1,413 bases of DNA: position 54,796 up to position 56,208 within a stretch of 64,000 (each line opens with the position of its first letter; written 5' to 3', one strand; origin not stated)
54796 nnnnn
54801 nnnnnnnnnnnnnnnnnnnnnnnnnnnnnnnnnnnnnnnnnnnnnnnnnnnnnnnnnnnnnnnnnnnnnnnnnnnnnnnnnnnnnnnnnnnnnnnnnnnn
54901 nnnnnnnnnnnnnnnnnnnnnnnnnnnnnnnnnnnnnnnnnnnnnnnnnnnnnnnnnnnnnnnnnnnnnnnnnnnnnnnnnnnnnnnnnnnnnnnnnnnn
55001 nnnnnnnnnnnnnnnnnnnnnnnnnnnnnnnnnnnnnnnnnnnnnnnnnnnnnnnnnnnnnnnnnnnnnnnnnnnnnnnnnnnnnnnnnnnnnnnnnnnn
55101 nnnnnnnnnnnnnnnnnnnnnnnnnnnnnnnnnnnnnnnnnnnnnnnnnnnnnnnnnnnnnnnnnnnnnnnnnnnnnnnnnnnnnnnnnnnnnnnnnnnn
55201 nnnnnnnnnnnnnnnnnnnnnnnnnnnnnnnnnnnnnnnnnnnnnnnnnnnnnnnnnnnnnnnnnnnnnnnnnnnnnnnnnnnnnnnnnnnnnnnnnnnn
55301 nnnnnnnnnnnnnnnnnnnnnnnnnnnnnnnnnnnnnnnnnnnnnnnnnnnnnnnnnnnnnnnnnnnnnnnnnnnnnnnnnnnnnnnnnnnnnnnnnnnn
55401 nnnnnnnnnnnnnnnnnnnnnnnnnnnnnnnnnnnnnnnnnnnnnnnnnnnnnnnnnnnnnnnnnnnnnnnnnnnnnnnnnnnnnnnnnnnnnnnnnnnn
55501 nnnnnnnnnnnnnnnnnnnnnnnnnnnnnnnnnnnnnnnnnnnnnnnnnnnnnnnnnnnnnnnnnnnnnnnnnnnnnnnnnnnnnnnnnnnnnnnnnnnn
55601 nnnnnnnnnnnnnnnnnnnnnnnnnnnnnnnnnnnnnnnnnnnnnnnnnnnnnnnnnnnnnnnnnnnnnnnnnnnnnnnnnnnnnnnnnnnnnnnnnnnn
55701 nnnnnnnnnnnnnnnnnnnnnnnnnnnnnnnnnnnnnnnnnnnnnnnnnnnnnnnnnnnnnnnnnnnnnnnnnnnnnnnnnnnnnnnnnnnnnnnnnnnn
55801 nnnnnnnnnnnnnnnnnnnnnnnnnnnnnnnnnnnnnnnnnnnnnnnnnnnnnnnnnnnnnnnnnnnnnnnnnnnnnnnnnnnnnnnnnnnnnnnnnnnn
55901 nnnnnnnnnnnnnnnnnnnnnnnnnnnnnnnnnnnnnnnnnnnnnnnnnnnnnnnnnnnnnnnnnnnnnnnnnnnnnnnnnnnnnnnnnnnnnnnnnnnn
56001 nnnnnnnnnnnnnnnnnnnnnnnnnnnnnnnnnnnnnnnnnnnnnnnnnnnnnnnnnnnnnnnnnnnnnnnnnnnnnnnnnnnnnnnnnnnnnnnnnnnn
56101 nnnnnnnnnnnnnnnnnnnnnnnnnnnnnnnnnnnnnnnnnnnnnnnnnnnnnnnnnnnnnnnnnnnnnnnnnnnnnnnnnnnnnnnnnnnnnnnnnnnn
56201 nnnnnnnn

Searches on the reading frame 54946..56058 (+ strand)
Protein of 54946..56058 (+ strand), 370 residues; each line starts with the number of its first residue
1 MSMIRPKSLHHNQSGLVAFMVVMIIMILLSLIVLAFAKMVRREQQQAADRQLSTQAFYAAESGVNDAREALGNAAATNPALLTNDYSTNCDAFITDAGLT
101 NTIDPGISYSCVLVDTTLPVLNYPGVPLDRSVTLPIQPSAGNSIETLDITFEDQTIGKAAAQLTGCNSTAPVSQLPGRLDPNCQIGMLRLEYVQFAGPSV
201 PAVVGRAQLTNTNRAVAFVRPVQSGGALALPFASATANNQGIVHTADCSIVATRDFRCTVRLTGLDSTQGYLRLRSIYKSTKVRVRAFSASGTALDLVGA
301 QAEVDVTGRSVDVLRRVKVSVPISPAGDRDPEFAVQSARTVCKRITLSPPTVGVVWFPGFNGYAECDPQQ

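Call 5: search_protein_families(library=pfam, proteins=[window:54946-56058:+], max_evalue=0.01)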
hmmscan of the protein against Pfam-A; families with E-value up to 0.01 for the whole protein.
window:54946-56058:+ (370 aa): 2 families
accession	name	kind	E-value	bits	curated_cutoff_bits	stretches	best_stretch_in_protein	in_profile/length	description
PF14341.11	PilX_N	-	1.4e-07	31.8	25.5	1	17-65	4-51/51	PilX N-terminal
PF04277.18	OAD_gamma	-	0.0067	17.5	27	0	16-62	8-54/76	Oxaloacetate decarboxylase, gamma chain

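Call 6: search_protein_families(library=ncbifam, proteins=[window:54946-56058:+], max_evalue=0.01)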
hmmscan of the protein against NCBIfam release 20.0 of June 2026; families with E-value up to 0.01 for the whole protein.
window:54946-56058:+ (370 aa): 1 family
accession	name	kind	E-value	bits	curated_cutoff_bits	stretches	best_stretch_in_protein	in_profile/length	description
NF037980.1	T2SS_GspK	equivalog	0.0004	20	130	1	17-82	4-72/307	type II secretion system minor pseudopilin GspK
